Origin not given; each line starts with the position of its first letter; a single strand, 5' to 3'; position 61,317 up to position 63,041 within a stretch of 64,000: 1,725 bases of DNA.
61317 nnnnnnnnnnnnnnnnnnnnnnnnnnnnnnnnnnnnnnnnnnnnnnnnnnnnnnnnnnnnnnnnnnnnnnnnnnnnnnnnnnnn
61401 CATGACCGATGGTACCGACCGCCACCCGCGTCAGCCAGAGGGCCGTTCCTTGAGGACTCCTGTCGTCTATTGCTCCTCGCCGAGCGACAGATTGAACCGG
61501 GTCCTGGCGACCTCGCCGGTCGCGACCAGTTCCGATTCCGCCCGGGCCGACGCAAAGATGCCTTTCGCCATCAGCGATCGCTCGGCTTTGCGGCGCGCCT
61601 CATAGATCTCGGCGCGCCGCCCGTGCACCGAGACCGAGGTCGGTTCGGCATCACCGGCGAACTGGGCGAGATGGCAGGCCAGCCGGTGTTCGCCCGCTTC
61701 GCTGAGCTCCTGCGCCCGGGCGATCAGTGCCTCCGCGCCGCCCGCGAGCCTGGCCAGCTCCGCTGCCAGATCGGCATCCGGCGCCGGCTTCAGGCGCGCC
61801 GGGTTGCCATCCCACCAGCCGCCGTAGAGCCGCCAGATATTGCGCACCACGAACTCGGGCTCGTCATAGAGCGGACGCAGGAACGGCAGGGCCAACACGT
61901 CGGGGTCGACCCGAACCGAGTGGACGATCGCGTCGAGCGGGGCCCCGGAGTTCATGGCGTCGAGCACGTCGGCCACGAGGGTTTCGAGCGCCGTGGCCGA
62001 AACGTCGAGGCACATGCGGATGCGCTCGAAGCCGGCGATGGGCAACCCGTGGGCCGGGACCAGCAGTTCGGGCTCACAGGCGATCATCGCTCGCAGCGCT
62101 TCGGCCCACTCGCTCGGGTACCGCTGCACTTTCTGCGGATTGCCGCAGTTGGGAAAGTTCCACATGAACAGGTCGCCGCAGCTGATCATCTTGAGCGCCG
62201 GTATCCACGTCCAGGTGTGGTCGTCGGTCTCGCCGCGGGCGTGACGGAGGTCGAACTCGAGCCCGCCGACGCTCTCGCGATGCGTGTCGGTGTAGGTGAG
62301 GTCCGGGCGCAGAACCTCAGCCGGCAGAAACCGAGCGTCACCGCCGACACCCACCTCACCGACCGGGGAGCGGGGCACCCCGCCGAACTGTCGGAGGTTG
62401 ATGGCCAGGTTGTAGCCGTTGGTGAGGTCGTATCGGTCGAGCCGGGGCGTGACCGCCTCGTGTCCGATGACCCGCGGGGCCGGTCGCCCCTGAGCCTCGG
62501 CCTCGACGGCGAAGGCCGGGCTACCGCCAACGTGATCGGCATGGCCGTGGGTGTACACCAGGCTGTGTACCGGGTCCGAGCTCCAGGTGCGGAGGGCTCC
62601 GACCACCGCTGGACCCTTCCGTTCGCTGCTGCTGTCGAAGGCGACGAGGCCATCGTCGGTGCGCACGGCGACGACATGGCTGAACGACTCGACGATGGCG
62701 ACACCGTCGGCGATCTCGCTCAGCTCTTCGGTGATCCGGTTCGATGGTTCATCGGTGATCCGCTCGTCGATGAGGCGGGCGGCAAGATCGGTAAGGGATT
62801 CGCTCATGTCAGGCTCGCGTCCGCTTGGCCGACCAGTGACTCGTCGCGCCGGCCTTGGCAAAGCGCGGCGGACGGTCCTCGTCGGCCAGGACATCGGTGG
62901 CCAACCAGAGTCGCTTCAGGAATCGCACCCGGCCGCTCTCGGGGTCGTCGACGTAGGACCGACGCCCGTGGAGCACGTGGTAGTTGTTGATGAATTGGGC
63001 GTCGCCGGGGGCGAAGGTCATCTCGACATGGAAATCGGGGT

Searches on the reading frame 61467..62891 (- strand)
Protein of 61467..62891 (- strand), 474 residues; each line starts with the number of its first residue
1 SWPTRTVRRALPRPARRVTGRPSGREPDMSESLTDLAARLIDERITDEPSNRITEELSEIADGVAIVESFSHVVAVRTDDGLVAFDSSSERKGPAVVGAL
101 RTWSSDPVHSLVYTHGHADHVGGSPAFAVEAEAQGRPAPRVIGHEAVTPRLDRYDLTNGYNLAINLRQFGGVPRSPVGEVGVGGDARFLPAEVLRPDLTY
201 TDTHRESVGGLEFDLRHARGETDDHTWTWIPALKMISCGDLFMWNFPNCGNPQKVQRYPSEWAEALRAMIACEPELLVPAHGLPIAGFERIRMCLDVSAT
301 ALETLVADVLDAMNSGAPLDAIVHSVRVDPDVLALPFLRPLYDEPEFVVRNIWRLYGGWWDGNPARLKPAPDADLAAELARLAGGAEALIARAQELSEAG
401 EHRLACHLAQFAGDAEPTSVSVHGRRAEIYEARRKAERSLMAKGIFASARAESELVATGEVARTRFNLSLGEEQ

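Call 73: search_protein_families(library=pfam, proteins=[window:61467-62891:-], max_evalue=0.001)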
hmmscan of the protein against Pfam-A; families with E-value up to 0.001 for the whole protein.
window:61467-62891:- (474 aa): 3 families
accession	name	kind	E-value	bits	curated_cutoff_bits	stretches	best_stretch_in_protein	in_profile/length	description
PF14863.12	Alkyl_sulf_dimr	-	6e-28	98.4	26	1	321-452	4-135/139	Alkyl sulfatase dimerisation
PF00753.33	Lactamase_B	-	2.1e-10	41.3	22.7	1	70-281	5-196/196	Metallo-beta-lactamase superfamily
PF12706.13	Lactamase_B_2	-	0.00051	20.1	27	0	105-214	28-131/200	Beta-lactamase superfamily domain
